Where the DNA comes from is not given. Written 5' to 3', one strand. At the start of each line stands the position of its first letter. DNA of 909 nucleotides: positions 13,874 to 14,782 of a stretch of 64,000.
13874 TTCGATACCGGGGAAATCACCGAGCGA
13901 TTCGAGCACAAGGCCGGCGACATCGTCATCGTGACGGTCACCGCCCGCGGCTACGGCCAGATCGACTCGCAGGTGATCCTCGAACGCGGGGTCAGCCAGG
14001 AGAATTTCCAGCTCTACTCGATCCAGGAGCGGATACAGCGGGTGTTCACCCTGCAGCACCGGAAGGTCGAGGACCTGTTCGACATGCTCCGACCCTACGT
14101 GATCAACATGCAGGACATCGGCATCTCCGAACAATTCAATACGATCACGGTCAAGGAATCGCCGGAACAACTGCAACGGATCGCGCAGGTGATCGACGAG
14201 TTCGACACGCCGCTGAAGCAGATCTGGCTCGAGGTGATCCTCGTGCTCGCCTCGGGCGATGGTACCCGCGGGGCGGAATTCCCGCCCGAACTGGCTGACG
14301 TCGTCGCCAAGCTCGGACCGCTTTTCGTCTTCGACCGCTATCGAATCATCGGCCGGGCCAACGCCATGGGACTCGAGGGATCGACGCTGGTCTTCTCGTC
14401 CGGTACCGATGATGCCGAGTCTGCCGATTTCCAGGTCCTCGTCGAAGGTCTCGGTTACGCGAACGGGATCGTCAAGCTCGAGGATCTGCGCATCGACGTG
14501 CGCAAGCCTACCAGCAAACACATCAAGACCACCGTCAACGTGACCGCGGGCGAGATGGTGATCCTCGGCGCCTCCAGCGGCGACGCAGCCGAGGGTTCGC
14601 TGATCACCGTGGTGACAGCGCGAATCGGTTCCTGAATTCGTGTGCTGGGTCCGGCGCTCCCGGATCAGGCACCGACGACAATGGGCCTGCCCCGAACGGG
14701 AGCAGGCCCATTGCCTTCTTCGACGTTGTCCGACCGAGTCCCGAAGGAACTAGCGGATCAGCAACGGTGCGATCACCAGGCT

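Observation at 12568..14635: ECF sigma / zinc-finger anti-sigma operon driving a 320-aa 'mini-secretin-like' protein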

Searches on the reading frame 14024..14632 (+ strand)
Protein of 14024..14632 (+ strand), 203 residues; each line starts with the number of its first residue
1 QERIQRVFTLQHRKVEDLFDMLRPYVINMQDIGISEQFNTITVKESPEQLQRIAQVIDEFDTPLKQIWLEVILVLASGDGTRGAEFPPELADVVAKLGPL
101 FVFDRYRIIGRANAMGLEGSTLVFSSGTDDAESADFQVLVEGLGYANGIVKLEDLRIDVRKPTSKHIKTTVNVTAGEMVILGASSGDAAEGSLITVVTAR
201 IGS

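Call 17: search_solved_structures(query=A2, max_evalue=10, show_alignments=4)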
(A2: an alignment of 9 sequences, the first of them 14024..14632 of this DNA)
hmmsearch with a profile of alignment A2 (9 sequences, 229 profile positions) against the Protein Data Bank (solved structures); distinct sequences matched with E-value up to 10: 22.
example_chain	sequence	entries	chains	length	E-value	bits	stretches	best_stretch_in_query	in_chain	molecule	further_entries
6w6m_A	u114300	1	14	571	4.8e-10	42.6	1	24-103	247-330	Type IV pilus secretin PilQ family protein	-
9sh1_A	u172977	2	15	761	7.3e-09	38.8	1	27-104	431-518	Type IV pilus biogenesis and competence protein PilQ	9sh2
4av2_A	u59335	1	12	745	1.1e-08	38.2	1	27-104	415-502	TYPE IV PILUS BIOGENESIS AND COMPETENCE PROTEIN PILQ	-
5wln_G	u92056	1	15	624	8.4e-08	35.3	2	26-89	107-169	Type II secretion system protein D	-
7ofh_A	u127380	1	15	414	5.1e-05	26.2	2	29-97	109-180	Virion export protein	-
6i1x_A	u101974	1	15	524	6.8e-05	25.8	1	58-107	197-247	Type II secretion system protein D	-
4e9j_A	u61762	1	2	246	0.00061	22.7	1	25-89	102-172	General secretion pathway protein D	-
4ec5_A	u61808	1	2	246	0.00062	22.6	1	25-89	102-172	General secretion pathway protein D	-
5ngi_A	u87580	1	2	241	0.00065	22.6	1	25-89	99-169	Type II secretion system protein D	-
5mp2_A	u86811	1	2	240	0.00071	22.5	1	25-89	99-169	Type II secretion system protein D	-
9x0w_A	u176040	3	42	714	0.00078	22.3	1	34-104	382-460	Fimbrial assembly protein PilQ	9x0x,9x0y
6ve2_A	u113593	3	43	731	0.00083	22.2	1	34-104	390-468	Fimbrial assembly protein PilQ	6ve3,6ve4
9u5s_A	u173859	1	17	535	0.012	18.4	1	43-105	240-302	Outer membrane lipoprotein BfpB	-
2y3m_A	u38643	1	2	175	0.024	17.4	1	27-94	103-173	PROTEIN TRANSPORT PROTEIN HOFQ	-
8co1_Q1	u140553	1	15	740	0.045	16.5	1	52-100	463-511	Probable type IV piliation system protein DR_0774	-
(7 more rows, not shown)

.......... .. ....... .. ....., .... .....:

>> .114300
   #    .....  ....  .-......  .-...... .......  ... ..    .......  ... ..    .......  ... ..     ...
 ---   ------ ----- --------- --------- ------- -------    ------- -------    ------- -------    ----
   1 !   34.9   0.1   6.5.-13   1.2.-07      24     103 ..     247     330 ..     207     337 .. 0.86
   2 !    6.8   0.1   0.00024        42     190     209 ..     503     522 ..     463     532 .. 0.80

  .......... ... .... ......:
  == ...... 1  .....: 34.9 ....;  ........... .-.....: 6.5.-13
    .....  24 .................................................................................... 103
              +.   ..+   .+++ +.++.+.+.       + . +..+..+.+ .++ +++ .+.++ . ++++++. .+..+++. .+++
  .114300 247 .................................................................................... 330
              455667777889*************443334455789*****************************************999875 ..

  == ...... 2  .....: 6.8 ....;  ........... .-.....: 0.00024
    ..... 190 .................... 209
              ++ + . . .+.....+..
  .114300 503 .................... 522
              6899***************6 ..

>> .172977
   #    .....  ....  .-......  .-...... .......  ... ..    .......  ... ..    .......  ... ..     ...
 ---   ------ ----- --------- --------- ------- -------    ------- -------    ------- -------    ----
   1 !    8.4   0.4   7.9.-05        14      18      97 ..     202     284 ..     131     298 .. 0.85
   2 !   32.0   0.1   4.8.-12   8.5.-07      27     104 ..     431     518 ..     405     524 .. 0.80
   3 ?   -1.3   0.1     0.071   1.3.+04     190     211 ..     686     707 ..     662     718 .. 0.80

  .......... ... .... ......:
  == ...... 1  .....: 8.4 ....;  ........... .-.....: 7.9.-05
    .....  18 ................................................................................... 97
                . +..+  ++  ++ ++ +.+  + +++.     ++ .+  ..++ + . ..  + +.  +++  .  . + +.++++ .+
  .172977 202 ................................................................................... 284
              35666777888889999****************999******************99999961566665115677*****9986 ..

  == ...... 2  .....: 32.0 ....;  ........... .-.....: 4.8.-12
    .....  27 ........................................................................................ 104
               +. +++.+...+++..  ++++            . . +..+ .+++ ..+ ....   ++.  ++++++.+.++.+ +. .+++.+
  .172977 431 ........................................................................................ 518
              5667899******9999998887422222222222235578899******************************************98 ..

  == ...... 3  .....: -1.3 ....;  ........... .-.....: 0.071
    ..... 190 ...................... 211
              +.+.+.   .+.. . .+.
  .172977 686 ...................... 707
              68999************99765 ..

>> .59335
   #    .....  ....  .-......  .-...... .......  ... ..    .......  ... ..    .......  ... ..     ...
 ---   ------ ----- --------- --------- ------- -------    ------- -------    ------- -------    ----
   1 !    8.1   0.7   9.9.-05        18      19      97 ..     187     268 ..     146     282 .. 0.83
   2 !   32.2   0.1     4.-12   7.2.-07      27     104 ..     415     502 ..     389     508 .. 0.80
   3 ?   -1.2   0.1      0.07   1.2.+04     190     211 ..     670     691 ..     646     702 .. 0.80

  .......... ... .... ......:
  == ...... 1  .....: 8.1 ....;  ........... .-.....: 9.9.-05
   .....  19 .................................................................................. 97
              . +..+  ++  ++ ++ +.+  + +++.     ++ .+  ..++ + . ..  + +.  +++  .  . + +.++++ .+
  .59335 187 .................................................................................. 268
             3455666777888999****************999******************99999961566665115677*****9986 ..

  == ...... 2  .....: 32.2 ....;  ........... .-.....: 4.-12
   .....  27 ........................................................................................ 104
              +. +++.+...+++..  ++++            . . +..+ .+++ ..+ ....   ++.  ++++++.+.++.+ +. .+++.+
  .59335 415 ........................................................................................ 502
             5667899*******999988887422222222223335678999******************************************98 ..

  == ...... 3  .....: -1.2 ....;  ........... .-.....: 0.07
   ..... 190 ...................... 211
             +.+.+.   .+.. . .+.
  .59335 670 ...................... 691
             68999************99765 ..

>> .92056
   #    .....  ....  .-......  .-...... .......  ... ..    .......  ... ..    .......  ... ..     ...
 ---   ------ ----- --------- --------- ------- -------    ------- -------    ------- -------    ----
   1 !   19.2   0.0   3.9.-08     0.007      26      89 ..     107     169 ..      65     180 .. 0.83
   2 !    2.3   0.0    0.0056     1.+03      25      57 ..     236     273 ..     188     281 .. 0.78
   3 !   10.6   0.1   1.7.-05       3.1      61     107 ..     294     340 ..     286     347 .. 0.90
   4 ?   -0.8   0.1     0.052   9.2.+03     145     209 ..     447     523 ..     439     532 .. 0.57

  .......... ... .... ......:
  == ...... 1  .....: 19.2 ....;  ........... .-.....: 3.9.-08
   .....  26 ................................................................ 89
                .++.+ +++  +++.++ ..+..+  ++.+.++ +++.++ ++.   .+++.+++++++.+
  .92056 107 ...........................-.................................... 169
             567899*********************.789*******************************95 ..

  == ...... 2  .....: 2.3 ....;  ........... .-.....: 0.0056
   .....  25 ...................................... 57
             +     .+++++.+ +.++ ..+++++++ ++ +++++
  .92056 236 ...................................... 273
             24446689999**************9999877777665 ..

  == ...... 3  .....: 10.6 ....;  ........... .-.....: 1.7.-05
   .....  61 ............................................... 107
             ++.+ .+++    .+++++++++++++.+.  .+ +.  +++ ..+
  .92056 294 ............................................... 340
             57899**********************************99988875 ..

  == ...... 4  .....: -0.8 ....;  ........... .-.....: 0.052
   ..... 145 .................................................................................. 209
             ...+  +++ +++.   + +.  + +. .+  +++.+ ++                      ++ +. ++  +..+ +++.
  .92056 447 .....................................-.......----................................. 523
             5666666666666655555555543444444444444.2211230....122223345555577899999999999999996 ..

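Call 26: search_protein_representatives(alignment_id=A2)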
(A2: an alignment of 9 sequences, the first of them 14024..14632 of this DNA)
Query: 9 sequences, 229 profile positions. Proteins with E-value up to 0.001 (for the whole library): 6949; up to 1e-10: 1979; up to 1e-30: 102. The best 150 are listed.
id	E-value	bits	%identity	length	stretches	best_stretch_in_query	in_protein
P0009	3.8e-86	304.7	-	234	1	4-229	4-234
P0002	2.7e-85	302.0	-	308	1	7-229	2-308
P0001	6.5e-81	287.6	-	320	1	6-227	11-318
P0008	2.5e-77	275.9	-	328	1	5-229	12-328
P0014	9.7e-68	244.5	-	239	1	6-228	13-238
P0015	7.8e-67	241.6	-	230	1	2-227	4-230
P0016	8.0e-66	238.3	-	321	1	25-229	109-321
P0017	7.2e-65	235.1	-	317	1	5-229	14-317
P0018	1.0e-64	234.6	-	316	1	20-227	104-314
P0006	2.9e-62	226.6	-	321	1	7-228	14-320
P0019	3.1e-62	226.5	-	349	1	17-229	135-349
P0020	6.0e-62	225.6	-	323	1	25-228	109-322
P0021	8.8e-60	218.5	-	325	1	1-228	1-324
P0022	4.3e-59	216.2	-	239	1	3-229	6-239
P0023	4.3e-59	216.2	-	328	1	24-229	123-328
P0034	2.3e-48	181.1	-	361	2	30-179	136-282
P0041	2.6e-43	164.6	-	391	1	18-228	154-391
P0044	3.9e-41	157.5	-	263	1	1-227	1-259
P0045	1.2e-40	155.9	-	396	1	27-227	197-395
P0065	1.2e-35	139.6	-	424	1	26-228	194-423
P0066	3.2e-35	138.1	-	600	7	31-95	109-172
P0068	1.1e-34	136.4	-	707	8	28-90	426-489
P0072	1.6e-34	135.9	-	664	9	33-93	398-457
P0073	1.8e-34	135.7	-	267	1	1-228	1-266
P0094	5.4e-32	127.6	-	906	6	28-106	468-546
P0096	1.1e-31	126.5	-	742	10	26-98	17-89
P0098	1.5e-31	126.1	-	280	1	1-227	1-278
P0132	2.4e-29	118.9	-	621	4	29-96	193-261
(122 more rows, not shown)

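Call 30: search_protein_families(library=pfam, proteins=[P0014, P0015, P0019, P0041, P0045, P0065, P0044, P0073, P0098, P0034], max_evalue=0.01)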
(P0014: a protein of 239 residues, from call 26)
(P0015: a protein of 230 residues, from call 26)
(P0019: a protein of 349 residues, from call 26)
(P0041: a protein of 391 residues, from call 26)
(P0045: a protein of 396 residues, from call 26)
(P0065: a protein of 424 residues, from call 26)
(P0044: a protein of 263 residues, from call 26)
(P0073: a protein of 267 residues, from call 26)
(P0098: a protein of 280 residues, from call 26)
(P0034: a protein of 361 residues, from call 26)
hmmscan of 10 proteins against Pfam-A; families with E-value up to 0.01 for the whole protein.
P0014 (239 aa): 1 family
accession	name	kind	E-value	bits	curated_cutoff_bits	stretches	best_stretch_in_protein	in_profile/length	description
PF03958.22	Secretin_N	-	0.00014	22.5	28.2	1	67-103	33-69/69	Bacterial type II/III secretion system short domain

P0015 (230 aa): 1 family
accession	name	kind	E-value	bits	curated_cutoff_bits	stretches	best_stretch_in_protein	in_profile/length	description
PF03958.22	Secretin_N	-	7.8e-12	45.7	28.2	1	35-96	1-69/69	Bacterial type II/III secretion system short domain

P0019 (349 aa): 2 families
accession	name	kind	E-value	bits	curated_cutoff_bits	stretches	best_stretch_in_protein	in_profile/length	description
PF13620.12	CarboxypepD_reg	-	3.4e-05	24.5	32.3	1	36-119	3-81/82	Carboxypeptidase regulatory-like domain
PF13715.12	CarbopepD_reg_2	-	0.0005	20.5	32.2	1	35-119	1-76/88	CarboxypepD_reg-like domain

P0041 (391 aa): 6 families
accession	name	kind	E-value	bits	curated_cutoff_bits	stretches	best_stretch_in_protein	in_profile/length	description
PF13620.12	CarboxypepD_reg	-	8.4e-24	84.2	32.3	2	26-102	1-80/82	Carboxypeptidase regulatory-like domain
PF13715.12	CarbopepD_reg_2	-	2e-18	66.6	32.2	2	27-103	1-76/88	CarboxypepD_reg-like domain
PF03958.22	Secretin_N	-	3.1e-05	24.5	28.2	1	199-259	1-69/69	Bacterial type II/III secretion system short domain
PF09430.16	EMC7_beta-sandw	-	5.5e-05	23.8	26.6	1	39-96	6-65/122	ER membrane protein complex subunit 7, beta-sandwich domain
PF14686.12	fn3_3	-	0.00045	20.4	24.4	1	43-98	21-74/75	Polysaccharide lyase family 4, domain II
PF17802.7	SpaA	-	0.0036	17.9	23.1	0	37-74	13-56/91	Prealbumin-like fold domain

P0045 (396 aa): 3 families
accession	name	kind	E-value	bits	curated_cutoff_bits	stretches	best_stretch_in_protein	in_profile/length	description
PF13715.12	CarbopepD_reg_2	-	1.7e-22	79.7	32.2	2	27-103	1-77/88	CarboxypepD_reg-like domain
PF13620.12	CarboxypepD_reg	-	1.8e-20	73.5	32.3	2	26-102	1-81/82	Carboxypeptidase regulatory-like domain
PF09430.16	EMC7_beta-sandw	-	9.6e-05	23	26.6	1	42-93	9-62/122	ER membrane protein complex subunit 7, beta-sandwich domain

P0065 (424 aa): 1 family
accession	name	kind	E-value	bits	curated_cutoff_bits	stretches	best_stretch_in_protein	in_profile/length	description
PF03958.22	Secretin_N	-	2.7e-07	31.2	28.2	1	200-261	2-68/69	Bacterial type II/III secretion system short domain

P0044 (263 aa): 1 family
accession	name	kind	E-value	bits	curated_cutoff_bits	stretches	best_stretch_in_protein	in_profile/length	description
PF03958.22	Secretin_N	-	6.3e-09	36.4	28.2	1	40-101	2-68/69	Bacterial type II/III secretion system short domain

P0073 (267 aa): 1 family
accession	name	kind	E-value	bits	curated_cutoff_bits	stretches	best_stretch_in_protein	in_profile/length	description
PF03958.22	Secretin_N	-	5.9e-06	26.8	28.2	1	59-121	1-68/69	Bacterial type II/III secretion system short domain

P0098 (280 aa): 1 family
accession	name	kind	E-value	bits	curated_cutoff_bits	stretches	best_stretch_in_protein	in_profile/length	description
PF03958.22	Secretin_N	-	9.5e-11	42.2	28.2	1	51-112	1-67/69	Bacterial type II/III secretion system short domain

P0034 (361 aa): 2 families
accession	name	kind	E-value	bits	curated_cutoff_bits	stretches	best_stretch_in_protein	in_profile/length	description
PF03958.22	Secretin_N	-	2.7e-05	24.7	28.2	1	137-195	1-66/69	Bacterial type II/III secretion system short domain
PF00263.26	Secretin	-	0.0066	16.5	27.5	0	252-340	30-120/169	Bacterial type II and III secretion system protein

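Call 44: search_protein_families(library=pfam, proteins=[P0066, P0068, P0072, P0132, P0096, P0094], max_evalue=0.001)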
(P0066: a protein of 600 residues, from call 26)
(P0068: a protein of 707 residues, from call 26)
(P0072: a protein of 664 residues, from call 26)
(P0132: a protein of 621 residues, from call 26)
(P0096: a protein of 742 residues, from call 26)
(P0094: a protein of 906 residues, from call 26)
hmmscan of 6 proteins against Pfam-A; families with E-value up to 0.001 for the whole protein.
P0066 (600 aa): 3 families
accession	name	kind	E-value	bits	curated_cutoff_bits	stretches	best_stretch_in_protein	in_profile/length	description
PF03958.22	Secretin_N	-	7.4e-58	193.1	28.2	5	109-169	1-68/69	Bacterial type II/III secretion system short domain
PF07660.19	STN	-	2.3e-06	27.7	28.4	1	57-103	1-50/52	Secretin and TonB N terminus short domain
PF21305.2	type_II_gspD_N0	-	2.7e-06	27.6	27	1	37-89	1-57/71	GspD-like, N0 domain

P0068 (707 aa): 4 families
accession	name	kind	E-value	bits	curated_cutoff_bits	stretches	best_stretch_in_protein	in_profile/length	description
PF03958.22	Secretin_N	-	2.1e-68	226.9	28.2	6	303-360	1-65/69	Bacterial type II/III secretion system short domain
PF21305.2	type_II_gspD_N0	-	5.8e-10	39.3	27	1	40-106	1-71/71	GspD-like, N0 domain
PF07660.19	STN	-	1.1e-06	28.7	28.4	1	60-109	1-52/52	Secretin and TonB N terminus short domain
PF14611.13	KH_SLS1_1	-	0.00012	22.6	24.1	0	385-419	31-64/69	SLS1 protein first KH domain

P0072 (664 aa): 2 families
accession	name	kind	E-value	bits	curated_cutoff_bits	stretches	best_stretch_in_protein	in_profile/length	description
PF03958.22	Secretin_N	-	3.9e-59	197.2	28.2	5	62-119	1-65/69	Bacterial type II/III secretion system short domain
PF21305.2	type_II_gspD_N0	-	0.00015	22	27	1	316-366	1-51/71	GspD-like, N0 domain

P0132 (621 aa): 5 families
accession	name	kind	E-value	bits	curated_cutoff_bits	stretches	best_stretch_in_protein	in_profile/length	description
PF00263.26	Secretin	-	3.9e-39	134.4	27.5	1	454-609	1-167/169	Bacterial type II and III secretion system protein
PF03958.22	Secretin_N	-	3.8e-30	104.3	28.2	2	196-255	2-68/69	Bacterial type II/III secretion system short domain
PF22025.1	ThiI_fer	-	1.4e-05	25.9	25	0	343-381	26-61/72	ThiI ferredoxin-like domain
PF07660.19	STN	-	0.00018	21.7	28.4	0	68-112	2-49/52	Secretin and TonB N terminus short domain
PF21305.2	type_II_gspD_N0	-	0.00059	20.1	27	0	48-109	2-68/71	GspD-like, N0 domain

P0096 (742 aa): 1 family
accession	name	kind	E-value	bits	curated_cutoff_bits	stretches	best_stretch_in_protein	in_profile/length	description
PF03958.22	Secretin_N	-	2.8e-75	248.9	28.2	7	276-381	1-67/69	Bacterial type II/III secretion system short domain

P0094 (906 aa): 3 families
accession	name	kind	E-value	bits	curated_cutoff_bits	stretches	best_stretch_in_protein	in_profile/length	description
PF03958.22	Secretin_N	-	5.6e-46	155.1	28.2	4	352-407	4-66/69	Bacterial type II/III secretion system short domain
PF00263.26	Secretin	-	7.8e-45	152.9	27.5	1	608-777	2-169/169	Bacterial type II and III secretion system protein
PF02472.21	ExbD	-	0.00019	21.9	25.4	0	797-883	29-119/128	Biopolymer transport protein ExbD/TolR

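Call 57: find_related_loci(query=A5, collection=genome_contigs, flank=4000)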
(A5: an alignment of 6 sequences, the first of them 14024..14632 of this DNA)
Query A5 (203 aa) in genome_contigs; peptide patterns used: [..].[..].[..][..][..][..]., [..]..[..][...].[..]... (x = any residue, [..] = any of these).
27 stretches matched a pattern; 5 encode a relative of the query (tblastn E <= 1e-3); 5 distinct loci.
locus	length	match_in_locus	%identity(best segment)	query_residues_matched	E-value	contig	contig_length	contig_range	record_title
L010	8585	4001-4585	41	6-201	1e-45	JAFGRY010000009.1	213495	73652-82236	MAG: bacterium isolate Zod_Metabat.86 k87_3434434, whole genome shotgun sequence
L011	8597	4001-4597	38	6-201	2e-41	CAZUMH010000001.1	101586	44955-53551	MAG TPA_asm: uncultured bacterium isolate binchicken_co129_740 genome assembly, contig: NODE_312_length_101586_cov_5.763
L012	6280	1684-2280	37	6-201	1e-40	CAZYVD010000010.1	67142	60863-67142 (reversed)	MAG TPA_asm: uncultured bacterium isolate binchicken_co256_918 genome assembly, contig: NODE_358_length_67142_cov_7.3468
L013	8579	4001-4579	32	4-201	1e-26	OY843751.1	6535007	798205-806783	MAG: bacterium isolate b30a01c4-1b05-4824-9cfb-695b8dd4f705 genome assembly, chromosome: 1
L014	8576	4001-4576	31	4-200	1e-25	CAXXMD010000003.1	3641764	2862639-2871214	MAG: bacterium isolate 34b47f7c-149a-4d63-8646-7cec6dbf5787 genome assembly, contig: contig_3, whole genome shotgun sequ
